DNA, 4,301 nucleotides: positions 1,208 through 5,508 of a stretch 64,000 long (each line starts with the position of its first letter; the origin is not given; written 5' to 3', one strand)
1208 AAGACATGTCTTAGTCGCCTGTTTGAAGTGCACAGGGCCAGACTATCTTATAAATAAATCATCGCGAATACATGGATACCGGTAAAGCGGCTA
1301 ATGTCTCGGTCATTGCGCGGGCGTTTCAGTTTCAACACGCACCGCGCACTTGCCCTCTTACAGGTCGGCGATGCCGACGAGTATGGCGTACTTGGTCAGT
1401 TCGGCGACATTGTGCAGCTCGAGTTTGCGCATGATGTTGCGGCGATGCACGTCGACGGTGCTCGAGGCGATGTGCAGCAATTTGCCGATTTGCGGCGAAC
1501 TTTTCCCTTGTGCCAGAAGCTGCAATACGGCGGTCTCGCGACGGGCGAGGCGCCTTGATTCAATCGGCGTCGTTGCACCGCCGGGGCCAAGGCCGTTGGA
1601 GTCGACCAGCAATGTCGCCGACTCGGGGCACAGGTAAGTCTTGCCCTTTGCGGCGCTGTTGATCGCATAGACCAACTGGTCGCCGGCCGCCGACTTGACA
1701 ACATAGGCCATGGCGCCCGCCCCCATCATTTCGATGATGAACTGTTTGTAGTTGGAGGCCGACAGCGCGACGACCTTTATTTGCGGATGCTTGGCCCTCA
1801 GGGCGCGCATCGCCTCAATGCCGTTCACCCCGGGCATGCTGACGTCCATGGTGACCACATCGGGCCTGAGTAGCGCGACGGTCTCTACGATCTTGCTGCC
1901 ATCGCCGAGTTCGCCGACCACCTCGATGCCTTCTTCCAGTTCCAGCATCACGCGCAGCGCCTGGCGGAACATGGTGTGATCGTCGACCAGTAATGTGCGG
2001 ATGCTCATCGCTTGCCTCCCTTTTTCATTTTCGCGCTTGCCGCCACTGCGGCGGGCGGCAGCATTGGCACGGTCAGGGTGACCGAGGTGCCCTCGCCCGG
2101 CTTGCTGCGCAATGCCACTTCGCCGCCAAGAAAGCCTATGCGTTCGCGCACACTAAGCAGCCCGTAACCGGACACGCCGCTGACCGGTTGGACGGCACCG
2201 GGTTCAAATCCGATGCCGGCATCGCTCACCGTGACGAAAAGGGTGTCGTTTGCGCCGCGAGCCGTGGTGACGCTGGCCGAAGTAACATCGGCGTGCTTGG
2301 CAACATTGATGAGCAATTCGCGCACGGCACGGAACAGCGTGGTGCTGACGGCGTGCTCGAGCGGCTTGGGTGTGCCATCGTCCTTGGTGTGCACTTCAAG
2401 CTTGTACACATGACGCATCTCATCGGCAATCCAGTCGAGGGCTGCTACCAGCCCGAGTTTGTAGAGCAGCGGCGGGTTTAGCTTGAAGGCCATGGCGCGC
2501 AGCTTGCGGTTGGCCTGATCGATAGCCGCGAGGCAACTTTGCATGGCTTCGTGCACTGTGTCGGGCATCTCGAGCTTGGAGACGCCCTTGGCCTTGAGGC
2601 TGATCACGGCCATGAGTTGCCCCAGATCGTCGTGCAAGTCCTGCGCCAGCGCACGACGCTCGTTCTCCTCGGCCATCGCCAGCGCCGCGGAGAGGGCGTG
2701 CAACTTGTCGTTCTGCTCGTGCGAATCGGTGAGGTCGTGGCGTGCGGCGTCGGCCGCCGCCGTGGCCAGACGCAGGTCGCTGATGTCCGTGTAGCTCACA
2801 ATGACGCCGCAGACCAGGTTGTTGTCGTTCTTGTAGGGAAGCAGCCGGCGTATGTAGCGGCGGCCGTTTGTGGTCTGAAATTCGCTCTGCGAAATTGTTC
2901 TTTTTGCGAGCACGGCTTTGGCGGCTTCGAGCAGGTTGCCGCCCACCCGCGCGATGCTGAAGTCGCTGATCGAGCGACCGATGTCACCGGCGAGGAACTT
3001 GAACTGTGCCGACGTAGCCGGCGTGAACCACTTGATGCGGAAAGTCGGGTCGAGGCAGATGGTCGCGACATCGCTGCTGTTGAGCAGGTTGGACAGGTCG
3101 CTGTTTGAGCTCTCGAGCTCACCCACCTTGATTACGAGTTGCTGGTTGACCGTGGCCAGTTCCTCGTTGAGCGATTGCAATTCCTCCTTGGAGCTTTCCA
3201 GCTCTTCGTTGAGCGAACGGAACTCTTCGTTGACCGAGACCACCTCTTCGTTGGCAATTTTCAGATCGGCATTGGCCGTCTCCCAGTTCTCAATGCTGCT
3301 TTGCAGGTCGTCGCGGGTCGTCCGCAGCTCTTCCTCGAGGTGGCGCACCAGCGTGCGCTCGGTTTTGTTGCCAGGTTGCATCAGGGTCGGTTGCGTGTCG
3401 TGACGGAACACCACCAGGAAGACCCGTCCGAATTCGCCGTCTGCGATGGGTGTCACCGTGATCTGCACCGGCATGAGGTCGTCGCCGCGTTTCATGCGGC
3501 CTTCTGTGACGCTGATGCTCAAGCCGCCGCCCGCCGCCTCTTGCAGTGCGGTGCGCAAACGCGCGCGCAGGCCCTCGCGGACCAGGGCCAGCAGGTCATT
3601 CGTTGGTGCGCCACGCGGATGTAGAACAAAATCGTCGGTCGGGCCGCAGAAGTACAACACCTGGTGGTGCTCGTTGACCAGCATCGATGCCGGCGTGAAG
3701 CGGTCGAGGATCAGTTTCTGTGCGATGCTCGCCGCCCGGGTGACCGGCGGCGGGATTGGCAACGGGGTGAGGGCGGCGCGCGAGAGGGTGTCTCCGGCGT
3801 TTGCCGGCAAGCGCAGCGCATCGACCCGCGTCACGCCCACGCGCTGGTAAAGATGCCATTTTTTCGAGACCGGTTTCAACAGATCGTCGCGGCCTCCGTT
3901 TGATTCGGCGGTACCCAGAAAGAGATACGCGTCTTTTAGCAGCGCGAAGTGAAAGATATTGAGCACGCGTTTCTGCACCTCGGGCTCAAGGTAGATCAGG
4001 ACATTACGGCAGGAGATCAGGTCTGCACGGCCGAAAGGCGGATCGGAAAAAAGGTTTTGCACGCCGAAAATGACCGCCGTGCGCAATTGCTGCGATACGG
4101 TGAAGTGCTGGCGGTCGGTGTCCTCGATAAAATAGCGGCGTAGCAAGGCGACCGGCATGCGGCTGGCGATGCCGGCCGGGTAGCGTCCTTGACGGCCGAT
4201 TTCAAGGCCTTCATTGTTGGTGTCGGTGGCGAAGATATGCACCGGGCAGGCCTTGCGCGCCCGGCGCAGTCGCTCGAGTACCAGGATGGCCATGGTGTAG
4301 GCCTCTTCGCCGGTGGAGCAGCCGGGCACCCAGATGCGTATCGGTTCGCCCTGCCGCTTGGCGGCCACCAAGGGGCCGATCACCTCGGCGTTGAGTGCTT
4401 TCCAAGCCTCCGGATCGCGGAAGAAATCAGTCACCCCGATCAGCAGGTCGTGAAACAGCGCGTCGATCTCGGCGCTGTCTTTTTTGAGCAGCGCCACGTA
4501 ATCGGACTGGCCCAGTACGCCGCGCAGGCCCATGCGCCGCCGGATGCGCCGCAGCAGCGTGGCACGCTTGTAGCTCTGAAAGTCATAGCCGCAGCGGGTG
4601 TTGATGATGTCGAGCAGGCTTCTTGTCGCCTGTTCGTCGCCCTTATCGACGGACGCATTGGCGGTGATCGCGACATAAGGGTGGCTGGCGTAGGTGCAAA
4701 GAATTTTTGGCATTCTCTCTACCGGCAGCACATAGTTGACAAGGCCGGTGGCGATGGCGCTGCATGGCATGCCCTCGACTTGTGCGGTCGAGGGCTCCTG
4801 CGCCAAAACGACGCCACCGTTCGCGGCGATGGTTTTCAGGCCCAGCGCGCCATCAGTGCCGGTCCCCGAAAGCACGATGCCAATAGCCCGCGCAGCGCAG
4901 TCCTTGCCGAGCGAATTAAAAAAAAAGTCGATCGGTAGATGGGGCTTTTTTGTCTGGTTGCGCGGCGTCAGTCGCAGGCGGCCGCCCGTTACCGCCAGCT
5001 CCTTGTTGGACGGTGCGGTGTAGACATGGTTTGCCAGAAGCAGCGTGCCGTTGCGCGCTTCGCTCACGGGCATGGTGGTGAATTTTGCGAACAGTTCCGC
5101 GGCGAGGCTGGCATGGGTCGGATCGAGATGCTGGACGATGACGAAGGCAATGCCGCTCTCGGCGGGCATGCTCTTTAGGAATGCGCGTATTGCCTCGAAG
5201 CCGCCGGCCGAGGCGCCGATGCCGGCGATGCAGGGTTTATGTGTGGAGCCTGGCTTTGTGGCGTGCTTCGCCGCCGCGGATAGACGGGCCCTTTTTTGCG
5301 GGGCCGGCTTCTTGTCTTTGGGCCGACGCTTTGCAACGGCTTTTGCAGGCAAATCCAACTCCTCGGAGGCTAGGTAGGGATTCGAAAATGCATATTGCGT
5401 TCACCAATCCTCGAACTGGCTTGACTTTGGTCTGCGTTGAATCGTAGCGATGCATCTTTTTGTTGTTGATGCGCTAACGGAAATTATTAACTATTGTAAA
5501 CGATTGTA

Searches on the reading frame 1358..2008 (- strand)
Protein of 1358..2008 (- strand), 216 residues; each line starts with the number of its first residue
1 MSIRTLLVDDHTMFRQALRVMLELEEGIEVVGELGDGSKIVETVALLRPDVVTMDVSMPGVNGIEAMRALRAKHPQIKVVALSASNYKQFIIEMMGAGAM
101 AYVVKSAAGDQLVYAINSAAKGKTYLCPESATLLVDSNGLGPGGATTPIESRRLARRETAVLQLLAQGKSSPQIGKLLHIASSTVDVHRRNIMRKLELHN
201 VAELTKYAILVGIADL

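Call 75: find_encoding_contigs(protein=window:1358-2008:-, flank=10000, max_places=2)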
Protein window:1358-2008:- (216 aa): 12 contigs read that carry it; 2 places shown.
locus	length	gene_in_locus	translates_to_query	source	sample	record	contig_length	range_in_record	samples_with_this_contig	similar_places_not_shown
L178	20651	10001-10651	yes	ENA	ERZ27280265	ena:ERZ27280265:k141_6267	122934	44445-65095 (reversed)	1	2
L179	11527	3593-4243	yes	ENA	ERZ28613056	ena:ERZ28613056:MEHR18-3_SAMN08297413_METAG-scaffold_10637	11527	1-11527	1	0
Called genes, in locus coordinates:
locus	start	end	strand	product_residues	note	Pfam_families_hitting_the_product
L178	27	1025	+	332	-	PF03401:TctC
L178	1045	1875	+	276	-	PF05721:PhyH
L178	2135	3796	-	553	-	PF02696:SelO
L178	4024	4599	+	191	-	PF01694:Rhomboid, PF08551:DUF1751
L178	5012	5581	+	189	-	PF01035:DNA_binding_1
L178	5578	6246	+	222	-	PF13532:2OG-FeII_Oxy_2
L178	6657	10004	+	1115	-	PF01339:CheB_methylest, PF03705:CheR_N, PF01739:CheR, PF08448:PAS_4 (faint), PF13596:PAS_10, PF07730:HisKA_3, PF02518:HATPase_c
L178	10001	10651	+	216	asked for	PF00072:Response_reg, PF00196:GerE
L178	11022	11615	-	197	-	PF00578:AhpC-TSA, PF02630:SCO1-SenC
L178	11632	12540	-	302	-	PF01040:UbiA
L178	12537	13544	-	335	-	PF02628:COX15-CtaA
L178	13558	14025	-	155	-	PF26971:TM-like_Thioredoxin-like_C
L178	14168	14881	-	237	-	PF02104:SURF1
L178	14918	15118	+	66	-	PF11137:DUF2909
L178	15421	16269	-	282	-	PF00510:COX3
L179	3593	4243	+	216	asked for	PF00072:Response_reg, PF00196:GerE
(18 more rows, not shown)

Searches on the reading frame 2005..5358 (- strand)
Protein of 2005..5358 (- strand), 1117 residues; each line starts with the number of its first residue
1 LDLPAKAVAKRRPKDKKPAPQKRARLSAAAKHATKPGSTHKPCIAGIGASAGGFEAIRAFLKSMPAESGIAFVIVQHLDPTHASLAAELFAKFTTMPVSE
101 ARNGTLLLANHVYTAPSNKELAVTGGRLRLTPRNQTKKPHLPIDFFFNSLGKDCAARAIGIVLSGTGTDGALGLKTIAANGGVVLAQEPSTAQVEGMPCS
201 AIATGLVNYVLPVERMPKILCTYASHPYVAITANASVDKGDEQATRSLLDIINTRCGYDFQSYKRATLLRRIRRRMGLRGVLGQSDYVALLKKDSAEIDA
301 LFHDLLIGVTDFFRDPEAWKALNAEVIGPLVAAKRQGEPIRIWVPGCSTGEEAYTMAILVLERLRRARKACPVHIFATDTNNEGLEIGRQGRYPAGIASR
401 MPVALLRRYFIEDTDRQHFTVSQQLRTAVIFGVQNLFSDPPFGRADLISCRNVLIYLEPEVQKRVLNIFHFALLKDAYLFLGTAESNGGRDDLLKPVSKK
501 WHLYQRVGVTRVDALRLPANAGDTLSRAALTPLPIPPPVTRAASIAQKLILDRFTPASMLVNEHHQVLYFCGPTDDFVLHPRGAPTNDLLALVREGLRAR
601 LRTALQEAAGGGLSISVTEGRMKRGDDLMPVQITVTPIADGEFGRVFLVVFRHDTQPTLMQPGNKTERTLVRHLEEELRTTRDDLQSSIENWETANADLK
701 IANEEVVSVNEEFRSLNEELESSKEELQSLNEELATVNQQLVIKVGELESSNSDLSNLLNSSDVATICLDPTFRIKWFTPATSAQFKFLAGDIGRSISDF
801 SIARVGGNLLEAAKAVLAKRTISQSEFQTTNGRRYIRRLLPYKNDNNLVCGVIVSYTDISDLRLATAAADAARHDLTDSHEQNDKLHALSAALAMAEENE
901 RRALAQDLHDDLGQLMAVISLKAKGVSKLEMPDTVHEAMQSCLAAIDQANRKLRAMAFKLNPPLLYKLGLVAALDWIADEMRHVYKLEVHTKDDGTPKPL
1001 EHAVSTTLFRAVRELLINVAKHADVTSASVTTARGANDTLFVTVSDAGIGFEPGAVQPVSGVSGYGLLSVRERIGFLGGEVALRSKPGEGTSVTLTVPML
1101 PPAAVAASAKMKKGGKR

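Call 64: search_protein_families(library=pfam, proteins=[window:2005-5358:-], max_evalue=0.001)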
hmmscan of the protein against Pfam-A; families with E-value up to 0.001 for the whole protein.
window:2005-5358:- (1117 aa): 9 families
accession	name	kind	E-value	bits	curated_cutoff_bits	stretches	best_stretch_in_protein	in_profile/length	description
PF01339.22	CheB_methylest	-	1.7e-53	181.4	24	1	46-219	2-173/174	CheB methylesterase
PF01739.24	CheR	-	1.4e-47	162.1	27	1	309-500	2-192/195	CheR methyltransferase, SAM binding domain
PF13596.12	PAS_10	-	1e-17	65.1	22.1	1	755-859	1-105/106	PAS domain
PF03705.20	CheR_N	-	8.4e-13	48.3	27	1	247-294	5-52/53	CheR methyltransferase, all-alpha domain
PF02518.31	HATPase_c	-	2.2e-12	47.9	26.4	1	1005-1099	3-109/111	Histidine kinase-, DNA gyrase B-, and HSP90-like ATPase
PF07730.19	HisKA_3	-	2.8e-10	41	24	1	900-964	1-67/68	Histidine kinase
PF08448.16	PAS_4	-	6.6e-09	36.4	23.1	1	759-863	1-109/110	PAS fold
PF10473.14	CENP-F_leu_zip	-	0.00029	21.4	34.5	1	671-763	26-114/140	Leucine-rich repeats of kinetochore protein Cenp-F/LEK1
PF17098.10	Wtap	-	0.00079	19.8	35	0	672-765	14-114/155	WTAP/Mum2p family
